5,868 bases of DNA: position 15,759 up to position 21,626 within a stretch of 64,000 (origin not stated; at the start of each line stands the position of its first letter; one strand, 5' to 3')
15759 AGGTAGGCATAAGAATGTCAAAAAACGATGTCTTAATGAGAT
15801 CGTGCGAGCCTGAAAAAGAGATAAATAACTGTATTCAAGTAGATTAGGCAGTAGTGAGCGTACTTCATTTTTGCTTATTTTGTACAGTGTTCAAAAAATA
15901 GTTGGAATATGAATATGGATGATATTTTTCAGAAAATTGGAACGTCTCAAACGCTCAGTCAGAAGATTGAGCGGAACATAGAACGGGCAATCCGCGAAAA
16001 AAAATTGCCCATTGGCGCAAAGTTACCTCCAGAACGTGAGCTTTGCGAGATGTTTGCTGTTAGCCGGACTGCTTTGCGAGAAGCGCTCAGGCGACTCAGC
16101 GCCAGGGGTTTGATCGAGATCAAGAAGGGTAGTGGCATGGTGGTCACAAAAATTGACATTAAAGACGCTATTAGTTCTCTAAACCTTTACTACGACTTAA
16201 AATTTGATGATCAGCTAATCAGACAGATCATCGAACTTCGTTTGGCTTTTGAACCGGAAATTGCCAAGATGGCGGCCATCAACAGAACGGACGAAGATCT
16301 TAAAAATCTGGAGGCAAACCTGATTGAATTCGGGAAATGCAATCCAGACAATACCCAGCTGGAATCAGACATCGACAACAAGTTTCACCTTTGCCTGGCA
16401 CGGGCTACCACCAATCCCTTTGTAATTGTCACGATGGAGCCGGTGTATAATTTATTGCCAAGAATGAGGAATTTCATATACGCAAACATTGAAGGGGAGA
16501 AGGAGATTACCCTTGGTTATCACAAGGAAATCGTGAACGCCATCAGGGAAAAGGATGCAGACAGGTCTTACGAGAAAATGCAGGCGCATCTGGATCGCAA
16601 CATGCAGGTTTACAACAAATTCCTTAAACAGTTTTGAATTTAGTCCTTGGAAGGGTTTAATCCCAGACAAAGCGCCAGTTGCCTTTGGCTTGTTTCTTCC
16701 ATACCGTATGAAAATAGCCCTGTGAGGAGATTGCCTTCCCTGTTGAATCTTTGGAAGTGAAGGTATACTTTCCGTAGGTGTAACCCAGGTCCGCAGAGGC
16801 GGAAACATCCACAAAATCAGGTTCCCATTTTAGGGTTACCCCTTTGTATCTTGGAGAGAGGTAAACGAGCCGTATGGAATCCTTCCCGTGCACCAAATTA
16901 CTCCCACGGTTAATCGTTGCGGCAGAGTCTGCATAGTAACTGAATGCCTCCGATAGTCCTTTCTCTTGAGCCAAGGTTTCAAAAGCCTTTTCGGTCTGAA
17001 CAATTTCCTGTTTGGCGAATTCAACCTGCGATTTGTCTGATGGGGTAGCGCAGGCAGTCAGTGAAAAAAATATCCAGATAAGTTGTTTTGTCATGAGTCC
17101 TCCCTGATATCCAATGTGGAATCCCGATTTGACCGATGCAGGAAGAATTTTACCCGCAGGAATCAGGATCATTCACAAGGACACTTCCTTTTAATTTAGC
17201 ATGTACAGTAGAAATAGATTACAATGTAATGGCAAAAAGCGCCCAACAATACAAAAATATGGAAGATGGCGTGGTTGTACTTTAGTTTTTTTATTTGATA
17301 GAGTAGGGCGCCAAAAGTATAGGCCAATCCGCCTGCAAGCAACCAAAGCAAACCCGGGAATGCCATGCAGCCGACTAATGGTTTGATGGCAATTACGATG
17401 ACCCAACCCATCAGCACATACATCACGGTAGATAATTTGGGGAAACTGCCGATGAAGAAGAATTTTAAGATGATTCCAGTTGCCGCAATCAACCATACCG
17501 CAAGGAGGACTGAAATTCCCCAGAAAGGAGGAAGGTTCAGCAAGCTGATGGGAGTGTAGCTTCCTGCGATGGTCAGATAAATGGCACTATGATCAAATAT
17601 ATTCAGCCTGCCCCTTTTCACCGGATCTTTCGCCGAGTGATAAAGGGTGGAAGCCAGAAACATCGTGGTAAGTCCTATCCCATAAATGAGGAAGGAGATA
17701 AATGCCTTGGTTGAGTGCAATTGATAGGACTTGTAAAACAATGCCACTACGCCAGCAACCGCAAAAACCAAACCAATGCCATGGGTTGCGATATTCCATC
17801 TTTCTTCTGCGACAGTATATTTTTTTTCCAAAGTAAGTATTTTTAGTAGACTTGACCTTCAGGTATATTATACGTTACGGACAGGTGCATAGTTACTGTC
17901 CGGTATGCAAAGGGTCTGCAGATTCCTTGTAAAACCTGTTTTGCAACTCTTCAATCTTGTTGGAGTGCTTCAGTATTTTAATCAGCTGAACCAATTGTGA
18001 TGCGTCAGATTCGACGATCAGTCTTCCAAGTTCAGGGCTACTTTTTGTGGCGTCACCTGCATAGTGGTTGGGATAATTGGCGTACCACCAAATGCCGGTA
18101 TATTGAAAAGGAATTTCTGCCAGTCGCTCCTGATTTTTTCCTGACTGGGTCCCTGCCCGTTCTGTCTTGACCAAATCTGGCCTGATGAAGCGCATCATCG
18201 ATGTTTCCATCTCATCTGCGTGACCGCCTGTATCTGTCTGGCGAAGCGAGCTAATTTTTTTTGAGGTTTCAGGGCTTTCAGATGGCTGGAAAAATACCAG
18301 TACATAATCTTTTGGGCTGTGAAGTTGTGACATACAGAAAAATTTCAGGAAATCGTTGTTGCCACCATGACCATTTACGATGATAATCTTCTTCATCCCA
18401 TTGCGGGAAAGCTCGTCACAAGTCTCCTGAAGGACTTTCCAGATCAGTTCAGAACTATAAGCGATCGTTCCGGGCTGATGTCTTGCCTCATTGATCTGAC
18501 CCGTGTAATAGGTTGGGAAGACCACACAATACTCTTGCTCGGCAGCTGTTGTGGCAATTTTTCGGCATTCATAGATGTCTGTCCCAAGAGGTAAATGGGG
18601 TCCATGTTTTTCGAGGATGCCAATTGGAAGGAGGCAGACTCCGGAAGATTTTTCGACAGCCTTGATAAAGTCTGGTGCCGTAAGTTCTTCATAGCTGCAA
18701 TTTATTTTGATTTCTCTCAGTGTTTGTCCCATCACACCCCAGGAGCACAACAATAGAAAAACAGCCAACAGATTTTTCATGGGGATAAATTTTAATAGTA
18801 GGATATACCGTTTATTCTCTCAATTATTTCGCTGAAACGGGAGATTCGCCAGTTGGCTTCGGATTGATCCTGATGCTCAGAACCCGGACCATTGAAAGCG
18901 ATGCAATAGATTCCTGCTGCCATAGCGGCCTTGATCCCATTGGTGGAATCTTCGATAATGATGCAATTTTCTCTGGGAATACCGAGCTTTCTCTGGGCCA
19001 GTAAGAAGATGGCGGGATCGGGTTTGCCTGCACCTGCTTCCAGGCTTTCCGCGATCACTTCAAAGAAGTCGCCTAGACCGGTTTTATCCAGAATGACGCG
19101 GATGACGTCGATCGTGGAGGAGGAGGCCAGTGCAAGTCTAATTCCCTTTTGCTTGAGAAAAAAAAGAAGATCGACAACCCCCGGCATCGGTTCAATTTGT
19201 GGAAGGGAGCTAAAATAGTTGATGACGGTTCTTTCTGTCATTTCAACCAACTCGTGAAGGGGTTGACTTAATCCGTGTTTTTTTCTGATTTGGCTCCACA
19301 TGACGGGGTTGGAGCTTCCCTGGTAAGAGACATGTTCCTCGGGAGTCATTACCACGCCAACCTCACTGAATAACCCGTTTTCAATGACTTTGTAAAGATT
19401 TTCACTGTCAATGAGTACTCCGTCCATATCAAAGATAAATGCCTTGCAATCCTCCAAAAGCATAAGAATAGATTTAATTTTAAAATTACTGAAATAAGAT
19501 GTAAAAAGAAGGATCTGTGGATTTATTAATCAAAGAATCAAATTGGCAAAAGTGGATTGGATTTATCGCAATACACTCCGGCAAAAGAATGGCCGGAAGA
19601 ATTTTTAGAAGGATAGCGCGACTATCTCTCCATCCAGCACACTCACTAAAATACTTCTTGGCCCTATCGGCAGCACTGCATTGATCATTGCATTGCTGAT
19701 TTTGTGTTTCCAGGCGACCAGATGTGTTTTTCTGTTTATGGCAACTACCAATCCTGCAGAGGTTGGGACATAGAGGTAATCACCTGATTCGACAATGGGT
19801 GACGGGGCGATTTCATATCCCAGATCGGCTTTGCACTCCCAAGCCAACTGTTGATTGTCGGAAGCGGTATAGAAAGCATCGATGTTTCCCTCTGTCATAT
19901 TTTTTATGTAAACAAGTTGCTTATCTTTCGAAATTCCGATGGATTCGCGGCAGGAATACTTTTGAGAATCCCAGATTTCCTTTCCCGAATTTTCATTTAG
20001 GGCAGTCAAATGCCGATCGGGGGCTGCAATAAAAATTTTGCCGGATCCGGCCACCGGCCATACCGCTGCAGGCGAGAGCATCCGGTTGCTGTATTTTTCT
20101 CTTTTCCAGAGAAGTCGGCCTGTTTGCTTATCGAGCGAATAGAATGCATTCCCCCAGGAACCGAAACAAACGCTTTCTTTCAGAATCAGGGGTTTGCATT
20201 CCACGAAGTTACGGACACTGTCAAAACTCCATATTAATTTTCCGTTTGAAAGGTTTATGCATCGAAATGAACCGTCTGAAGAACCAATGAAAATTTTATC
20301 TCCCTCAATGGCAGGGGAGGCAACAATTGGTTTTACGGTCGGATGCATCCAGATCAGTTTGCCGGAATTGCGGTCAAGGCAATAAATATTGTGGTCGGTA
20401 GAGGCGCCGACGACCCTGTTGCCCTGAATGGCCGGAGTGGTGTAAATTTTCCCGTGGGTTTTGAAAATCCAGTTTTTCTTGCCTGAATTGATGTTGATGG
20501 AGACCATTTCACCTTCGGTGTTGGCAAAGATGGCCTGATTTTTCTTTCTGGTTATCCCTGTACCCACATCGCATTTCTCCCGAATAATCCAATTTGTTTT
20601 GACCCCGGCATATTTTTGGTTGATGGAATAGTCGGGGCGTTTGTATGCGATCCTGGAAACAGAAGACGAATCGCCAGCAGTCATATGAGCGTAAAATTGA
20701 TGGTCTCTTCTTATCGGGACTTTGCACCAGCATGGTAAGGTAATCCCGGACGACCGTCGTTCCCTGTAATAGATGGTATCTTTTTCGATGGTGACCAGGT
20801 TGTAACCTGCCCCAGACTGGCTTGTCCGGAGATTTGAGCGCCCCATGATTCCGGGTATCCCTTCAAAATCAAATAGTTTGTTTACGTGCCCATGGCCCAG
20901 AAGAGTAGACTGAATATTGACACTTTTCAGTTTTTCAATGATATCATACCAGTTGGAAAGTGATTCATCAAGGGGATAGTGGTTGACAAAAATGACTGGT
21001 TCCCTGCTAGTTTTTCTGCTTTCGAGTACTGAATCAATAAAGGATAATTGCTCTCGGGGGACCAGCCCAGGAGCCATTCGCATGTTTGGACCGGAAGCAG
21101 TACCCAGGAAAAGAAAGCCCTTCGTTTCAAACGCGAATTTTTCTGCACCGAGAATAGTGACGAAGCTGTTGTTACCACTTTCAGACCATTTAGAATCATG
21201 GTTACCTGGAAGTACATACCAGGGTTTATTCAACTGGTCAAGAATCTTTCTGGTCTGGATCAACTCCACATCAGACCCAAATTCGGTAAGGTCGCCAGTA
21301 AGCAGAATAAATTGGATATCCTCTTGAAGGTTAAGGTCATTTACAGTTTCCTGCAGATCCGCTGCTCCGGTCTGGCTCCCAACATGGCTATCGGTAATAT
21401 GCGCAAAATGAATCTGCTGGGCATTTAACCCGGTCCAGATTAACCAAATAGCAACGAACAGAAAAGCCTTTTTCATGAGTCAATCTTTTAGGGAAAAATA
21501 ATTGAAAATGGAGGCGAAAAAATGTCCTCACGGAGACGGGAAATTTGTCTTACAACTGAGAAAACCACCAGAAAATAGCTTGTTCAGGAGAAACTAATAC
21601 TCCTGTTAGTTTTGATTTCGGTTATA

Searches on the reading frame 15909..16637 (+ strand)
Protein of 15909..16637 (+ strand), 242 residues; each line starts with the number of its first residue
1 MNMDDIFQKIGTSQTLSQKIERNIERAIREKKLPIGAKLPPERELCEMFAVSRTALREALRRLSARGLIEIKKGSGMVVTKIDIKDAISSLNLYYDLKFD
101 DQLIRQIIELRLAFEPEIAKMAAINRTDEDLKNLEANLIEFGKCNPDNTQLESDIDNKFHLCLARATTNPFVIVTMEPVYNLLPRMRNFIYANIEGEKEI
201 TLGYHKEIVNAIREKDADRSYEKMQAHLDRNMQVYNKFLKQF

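Call 30: search_protein_families(library=pfam, proteins=[window:15909-16637:+])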
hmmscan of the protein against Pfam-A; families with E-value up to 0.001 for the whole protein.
window:15909-16637:+ (242 aa): 3 families
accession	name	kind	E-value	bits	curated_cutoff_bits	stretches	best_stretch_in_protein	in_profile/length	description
PF07729.17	FCD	-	1.8e-23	83.7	24.3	1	106-229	1-124/125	FCD domain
PF00392.27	GntR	-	8.5e-21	73.8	27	1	16-79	1-64/64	Bacterial regulatory proteins, gntR family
PF07840.17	FadR_C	-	0.00028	21.3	23.6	1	96-239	19-156/164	FadR C-terminal domain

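Call 85: search_protein_families(library=ncbifam, proteins=[window:15909-16637:+], max_evalue=0.00001)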
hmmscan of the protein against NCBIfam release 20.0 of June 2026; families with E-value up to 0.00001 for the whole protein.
window:15909-16637:+ (242 aa): 23 families
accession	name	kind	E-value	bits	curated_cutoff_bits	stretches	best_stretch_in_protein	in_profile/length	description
NF003011.0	PRK03837.1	subfamily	1.2e-40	139.6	260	1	14-240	12-238/241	transcriptional regulator NanR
NF007741.0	PRK10421.1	equivalog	1.3e-27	96.8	311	1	13-230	5-228/262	transcriptional regulator LldR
NF007001.0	PRK09464.1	equivalog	4.5e-24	85.4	330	1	13-228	8-225/254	pyruvate dehydrogenase complex transcriptional repressor PdhR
NF007442.0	PRK09990.1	equivalog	7.5e-22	78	301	1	14-229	9-229/256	transcriptional regulator GlcC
NF007588.0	PRK10225.1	equivalog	4.3e-20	72.1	442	1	14-233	8-229/257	Uxu operon transcriptional regulator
NF003444.0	PRK04984.1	equivalog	1.6e-19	70.4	189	1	21-240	13-228/239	fatty acid metabolism transcriptional regulator FadR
NF008571.0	PRK11523.1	equivalog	2.6e-19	69.7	396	1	13-233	6-223/258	transcriptional regulator ExuR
TIGR02812.1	fadR_gamma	equivalog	4.4e-18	65.8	249.2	1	21-238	12-225/235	fatty acid metabolism transcriptional regulator FadR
TIGR03338.1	phnR_burk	equivalog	2.5e-17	63.2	271.5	1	12-230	8-208/212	phosphonate utilization associated transcriptional regulator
TIGR02404.1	trehalos_R_Bsub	equivalog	3.1e-15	56.5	211.95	1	19-122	4-112/233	trehalose operon repressor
TIGR02325.1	C_P_lyase_phnF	equivalog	2e-13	50.5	156.8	1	13-90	6-83/238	phosphonate metabolism transcriptional regulator PhnF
TIGR02018.2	his_ut_repres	equivalog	2.7e-13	49.8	220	1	18-87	2-71/226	histidine utilization transcriptional repressor HutC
NF052290.2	MocR_like_YczR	exception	1e-12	47.5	487.4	1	14-123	18-120/458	MocR-like transcription factor YczR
NF052282.1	PLP_TF_PdxR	equivalog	1.4e-12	47.5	320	1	16-89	2-75/448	MocR-like pyridoxine biosynthesis transcription factor PdxR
TIGR03337.1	phnR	equivalog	1.9e-09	37.6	296.75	1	19-80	5-66/231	phosphonate utilization transcriptional regulator PhnR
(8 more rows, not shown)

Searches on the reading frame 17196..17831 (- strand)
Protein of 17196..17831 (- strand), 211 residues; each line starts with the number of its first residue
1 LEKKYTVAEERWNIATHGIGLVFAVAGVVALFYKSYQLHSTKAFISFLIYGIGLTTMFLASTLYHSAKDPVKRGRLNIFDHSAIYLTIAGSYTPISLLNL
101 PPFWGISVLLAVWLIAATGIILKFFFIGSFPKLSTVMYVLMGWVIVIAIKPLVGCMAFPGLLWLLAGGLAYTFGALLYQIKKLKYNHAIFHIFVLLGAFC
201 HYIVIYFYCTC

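Call 84: search_protein_families(library=pfam, proteins=[window:17196-17831:-], max_evalue=0.001)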
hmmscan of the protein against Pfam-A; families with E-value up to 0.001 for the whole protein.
window:17196-17831:- (211 aa): 1 family
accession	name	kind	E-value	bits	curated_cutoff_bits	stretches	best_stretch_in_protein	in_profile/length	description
PF03006.26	HlyIII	-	7.1e-39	134.2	26.2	1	6-202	2-224/224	Haemolysin-III related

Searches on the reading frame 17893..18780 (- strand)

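Call 6: search_protein_families(library=ncbifam, proteins=[window:17893-18780:-], max_evalue=0.01)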
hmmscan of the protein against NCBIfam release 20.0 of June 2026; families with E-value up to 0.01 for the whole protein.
window:17893-18780:- (295 aa): 4 families
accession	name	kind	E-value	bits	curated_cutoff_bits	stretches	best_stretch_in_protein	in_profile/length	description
TIGR04448.1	creatininase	equivalog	6.2e-25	88.3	235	1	32-267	1-242/246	creatininase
TIGR03964.1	mycofact_creat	equivalog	1.4e-23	83.7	172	1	42-270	9-220/228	mycofactocin biosynthesis peptidyl-dipeptidase MftE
NF041098.2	diketo_inos_hlase_IolN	equivalog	1.8e-14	53.5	245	1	32-210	11-191/307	3-dehydro-scyllo-inosose hydrolase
NF033501.0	ArfB_arch_rifla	equivalog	5.6e-08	32.8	180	1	55-147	25-115/219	2-amino-5-formylamino-6-ribosylaminopyrimidin-4(3H)-one 5'-monophosphate deformylase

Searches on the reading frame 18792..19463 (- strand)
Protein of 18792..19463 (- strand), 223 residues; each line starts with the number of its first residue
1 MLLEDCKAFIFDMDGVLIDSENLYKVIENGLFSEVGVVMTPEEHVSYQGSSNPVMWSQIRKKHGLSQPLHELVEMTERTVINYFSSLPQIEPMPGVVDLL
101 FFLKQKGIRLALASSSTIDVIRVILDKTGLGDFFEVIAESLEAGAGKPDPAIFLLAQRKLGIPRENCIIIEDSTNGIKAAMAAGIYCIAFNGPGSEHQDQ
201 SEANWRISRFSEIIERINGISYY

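Call 4: search_protein_families(library=pfam, proteins=[window:18792-19463:-])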
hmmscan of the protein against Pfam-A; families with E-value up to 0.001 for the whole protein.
window:18792-19463:- (223 aa): 4 families
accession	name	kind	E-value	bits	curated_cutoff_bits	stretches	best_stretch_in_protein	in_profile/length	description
PF13419.12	HAD_2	-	3.2e-32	112.5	23.8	1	10-189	2-177/178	Haloacid dehalogenase-like hydrolase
PF00702.32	Hydrolase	-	3.2e-29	103.1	26.4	1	7-184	2-191/191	haloacid dehalogenase-like hydrolase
PF13242.12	Hydrolase_like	-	1.1e-06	28.9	22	1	145-191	2-49/75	HAD-hyrolase-like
PF12710.13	HAD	-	2.3e-05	25.3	27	1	10-153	2-144/189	haloacid dehalogenase-like hydrolase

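Call 103: search_protein_families(library=ncbifam, proteins=[window:18792-19463:-], max_evalue=0.00001)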
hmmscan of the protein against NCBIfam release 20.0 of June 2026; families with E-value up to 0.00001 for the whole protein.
window:18792-19463:- (223 aa): 36 families (the best 25 are shown)
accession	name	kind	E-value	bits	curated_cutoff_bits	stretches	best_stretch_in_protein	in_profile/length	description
TIGR02009.1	PGMB-YQAB-SF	subfamily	1.7e-34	119.7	153.35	1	7-189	2-185/186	beta-phosphoglucomutase family hydrolase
TIGR01990.1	bPGM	equivalog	2.7e-31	109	189.4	1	7-189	2-185/187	beta-phosphoglucomutase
NF008087.0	PRK10826.1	equivalog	7.4e-30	104.2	191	1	5-200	6-199/222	hexitol phosphatase HxpB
NF046057.1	bifunc_MtlD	equivalog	4.4e-22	78.3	800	1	7-191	8-192/683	bifunctional mannitol-1-phosphate dehydrogenase/phosphatase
NF053653.1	InDiPhoBT2121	equivalog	4.6e-21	75.4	245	1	7-192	2-188/216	inorganic diphosphatase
TIGR02253.1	CTE7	subfamily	5.9e-21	75.3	169.75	1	7-213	3-220/221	TIGR02253 family HAD-type hydrolase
NF008610.0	PRK11587.1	equivalog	2.2e-20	73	282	1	5-204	2-194/219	sugar phosphatase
NF009695.0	PRK13222.1-2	equivalog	7e-20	71.5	225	1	3-217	3-222/226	phosphoglycolate phosphatase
NF007854.0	PRK10563.1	equivalog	1.1e-18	67.7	211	1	6-190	4-185/221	6-phosphogluconate phosphatase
TIGR01454.1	AHBA_synth_RP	hypoth_equivalog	1.2e-17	64.2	246.65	1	10-190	2-174/205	AHBA synthesis associated protein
TIGR01509.1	HAD-SF-IA-v3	subfamily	1.7e-17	64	29.4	1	91-188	65-152/154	HAD-IA family hydrolase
TIGR01449.2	PGP_bact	equivalog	3.4e-17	62.7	180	1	10-209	2-205/213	phosphoglycolate phosphatase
NF008000.0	PRK10725.1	equivalog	4.5e-17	62.8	215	1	5-188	4-183/188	fructose-1-phosphate/6-phosphogluconate phosphatase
TIGR02254.1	YjjG_YfnB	equivalog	3.2e-16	59.5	159.9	1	7-215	2-221/223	YjjG family noncanonical pyrimidine nucleotidase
NF009698.0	PRK13223.1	equivalog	3.8e-16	59.1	466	1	8-191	15-201/272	phosphoglycolate phosphatase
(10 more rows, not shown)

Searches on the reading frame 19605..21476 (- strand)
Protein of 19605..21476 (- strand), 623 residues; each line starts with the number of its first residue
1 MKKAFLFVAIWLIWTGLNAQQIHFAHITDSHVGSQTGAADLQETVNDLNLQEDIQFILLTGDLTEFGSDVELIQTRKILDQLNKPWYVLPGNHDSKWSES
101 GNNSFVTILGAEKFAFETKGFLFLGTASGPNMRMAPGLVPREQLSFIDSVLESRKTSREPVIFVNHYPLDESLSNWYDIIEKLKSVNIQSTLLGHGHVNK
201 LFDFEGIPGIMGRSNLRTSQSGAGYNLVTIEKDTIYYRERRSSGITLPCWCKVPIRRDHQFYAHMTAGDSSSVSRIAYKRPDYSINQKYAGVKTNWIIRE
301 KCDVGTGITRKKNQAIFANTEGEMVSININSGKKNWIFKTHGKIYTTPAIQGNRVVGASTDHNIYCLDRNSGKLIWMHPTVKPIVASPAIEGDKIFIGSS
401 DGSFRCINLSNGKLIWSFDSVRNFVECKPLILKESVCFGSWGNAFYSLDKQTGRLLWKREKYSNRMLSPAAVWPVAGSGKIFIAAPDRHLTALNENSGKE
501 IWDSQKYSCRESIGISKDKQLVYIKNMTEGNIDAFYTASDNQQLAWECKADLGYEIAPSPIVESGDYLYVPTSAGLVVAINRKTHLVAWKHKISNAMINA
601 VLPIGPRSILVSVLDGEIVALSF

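Call 4: search_protein_families(library=pfam, proteins=[window:19605-21476:-])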
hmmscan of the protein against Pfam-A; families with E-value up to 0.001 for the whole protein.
window:19605-21476:- (623 aa): 6 families
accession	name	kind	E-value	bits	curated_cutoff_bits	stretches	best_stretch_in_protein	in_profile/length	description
PF13570.13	Beta-prop_ACSF4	-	2.7e-37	129.3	133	3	392-504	61-171/329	Beta-alanine-activating enzyme, beta-propeller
PF13360.13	PQQ_2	-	7.2e-27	95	27.6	2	322-420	3-101/233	Outer membrane protein assembly factor BamB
PF00149.33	Metallophos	-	3.8e-15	57.3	21.5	1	23-198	2-190/191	Calcineurin-like phosphoesterase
PF01011.28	PQQ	-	1.5e-08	34.3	26.7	0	423-500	47-136/595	Glucose/ethanol/alcohol dehydrogenase, beta-propeller domain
PF25292.1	Beta-prop_CGLA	-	8.1e-08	32.5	26.8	0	313-373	45-107/316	Lambda-carrageenase beta-propeller domain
PF25171.1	Beta-prop_WDR36-Utp21_1st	-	0.00085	19.3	80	0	315-427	39-155/266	WDR36/Utp21 first beta-propeller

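Call 85: search_protein_families(library=ncbifam, proteins=[window:19605-21476:-], max_evalue=0.00001)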
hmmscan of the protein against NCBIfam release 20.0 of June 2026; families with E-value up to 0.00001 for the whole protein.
window:19605-21476:- (623 aa): 7 families
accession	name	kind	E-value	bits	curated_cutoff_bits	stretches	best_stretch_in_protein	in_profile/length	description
TIGR03300.1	assembly_YfgL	equivalog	6.8e-33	113.9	285.2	1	293-510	86-311/377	outer membrane protein assembly factor BamB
NF008351.0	PRK11138.1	equivalog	9.6e-24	83.6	423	2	293-508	100-324/394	outer membrane protein assembly factor BamB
TIGR03075.1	PQQ_enz_alc_DH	subfamily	2e-18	66.3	480.05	1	416-513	51-155/530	PQQ-dependent dehydrogenase, methanol/ethanol family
TIGR04528.1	acido_non_PQQ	subfamily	4.7e-13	48.7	650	0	350-463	55-183/493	acido-empty-quinoprotein group A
NF053615.1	SerThrKinAfsKStmc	equivalog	3.6e-11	42.5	1300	1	324-403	716-795/809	protein serine/threonine kinase AfsK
NF050112.1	PhdiestSpdARhizob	equivalog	2.4e-07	30.6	400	1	45-202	30-193/264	2', 3'cyclic nucleotide phosphodiesterase SpdA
NF008359.0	PRK11148.1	equivalog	3.3e-06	26.8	225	1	41-201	42-199/275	3',5'-cyclic-AMP phosphodiesterase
